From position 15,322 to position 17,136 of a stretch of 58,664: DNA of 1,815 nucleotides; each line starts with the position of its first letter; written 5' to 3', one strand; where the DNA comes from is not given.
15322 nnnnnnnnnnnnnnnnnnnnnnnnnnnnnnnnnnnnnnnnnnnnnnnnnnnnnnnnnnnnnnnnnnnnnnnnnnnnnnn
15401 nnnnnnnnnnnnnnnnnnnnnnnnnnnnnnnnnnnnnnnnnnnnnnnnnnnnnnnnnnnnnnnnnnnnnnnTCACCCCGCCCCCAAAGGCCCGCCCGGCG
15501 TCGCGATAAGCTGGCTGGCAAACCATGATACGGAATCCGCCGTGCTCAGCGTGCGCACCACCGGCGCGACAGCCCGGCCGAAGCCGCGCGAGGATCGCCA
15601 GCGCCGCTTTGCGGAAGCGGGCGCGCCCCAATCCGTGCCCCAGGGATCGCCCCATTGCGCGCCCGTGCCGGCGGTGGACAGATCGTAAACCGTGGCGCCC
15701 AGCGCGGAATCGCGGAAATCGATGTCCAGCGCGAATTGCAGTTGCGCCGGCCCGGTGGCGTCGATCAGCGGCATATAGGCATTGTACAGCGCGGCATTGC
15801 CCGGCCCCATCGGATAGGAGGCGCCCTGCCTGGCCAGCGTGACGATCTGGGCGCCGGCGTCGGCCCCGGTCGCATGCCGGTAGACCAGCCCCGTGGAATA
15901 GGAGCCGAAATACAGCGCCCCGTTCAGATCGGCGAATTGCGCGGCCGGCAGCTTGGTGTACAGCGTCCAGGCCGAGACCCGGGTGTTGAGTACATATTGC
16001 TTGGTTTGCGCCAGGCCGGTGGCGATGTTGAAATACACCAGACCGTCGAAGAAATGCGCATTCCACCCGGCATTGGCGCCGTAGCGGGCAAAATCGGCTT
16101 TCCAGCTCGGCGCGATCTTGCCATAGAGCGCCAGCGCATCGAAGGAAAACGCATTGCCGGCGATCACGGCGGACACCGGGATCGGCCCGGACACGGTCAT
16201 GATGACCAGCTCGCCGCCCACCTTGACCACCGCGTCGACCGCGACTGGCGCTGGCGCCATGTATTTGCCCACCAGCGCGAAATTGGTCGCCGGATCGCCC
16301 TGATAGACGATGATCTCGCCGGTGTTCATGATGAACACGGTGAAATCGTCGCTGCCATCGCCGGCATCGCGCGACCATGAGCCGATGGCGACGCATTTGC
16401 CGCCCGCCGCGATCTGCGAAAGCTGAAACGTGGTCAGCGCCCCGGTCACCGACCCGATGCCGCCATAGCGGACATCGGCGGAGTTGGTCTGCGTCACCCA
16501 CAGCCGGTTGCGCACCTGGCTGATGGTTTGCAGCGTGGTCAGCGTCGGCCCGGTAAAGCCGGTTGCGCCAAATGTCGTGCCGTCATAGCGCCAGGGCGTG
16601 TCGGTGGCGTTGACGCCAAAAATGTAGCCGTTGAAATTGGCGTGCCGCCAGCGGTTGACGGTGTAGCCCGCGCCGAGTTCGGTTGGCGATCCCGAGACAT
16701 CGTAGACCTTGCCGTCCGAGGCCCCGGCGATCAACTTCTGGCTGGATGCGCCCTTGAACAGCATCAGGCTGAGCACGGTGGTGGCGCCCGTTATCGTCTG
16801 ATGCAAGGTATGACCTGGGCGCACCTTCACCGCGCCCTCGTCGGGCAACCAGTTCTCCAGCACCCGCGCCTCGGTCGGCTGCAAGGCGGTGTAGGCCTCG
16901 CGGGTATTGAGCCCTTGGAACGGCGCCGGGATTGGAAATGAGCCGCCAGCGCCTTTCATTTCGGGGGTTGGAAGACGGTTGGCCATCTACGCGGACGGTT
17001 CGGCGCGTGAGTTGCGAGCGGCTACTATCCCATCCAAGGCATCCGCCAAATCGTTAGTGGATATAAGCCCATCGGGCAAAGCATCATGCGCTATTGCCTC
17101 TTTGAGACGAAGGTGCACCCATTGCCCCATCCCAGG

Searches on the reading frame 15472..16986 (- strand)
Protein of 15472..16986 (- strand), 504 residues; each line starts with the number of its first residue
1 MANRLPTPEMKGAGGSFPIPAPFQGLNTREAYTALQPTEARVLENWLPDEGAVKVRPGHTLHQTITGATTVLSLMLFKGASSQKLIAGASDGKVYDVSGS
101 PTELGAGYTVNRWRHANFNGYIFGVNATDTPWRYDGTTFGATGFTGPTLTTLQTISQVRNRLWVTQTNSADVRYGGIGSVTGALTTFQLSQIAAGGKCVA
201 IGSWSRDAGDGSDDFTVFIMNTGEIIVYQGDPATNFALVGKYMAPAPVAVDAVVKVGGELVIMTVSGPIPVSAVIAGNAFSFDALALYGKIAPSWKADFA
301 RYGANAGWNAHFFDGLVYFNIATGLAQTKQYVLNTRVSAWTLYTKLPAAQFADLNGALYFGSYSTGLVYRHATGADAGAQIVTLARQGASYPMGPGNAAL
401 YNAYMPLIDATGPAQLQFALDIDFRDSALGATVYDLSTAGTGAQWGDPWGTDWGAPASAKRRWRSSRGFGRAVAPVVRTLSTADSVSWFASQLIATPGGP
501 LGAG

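Call 5: search_protein_families(library=pfam, proteins=[window:15472-16986:-], max_evalue=0.1)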
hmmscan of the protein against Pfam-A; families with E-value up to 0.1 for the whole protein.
window:15472-16986:- (504 aa): 0 families

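Call 6: search_protein_families(library=phrogs, proteins=[window:15472-16986:-], max_evalue=0.1)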
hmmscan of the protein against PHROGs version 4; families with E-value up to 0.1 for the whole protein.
window:15472-16986:- (504 aa): 2 families
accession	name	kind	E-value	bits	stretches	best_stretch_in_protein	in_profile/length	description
phrog_5107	-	lysis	1.6e-57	196.1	1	18-482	8-513/533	amidase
phrog_3287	-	head and packaging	1.5e-07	31.7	1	22-137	10-132/524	virion structural protein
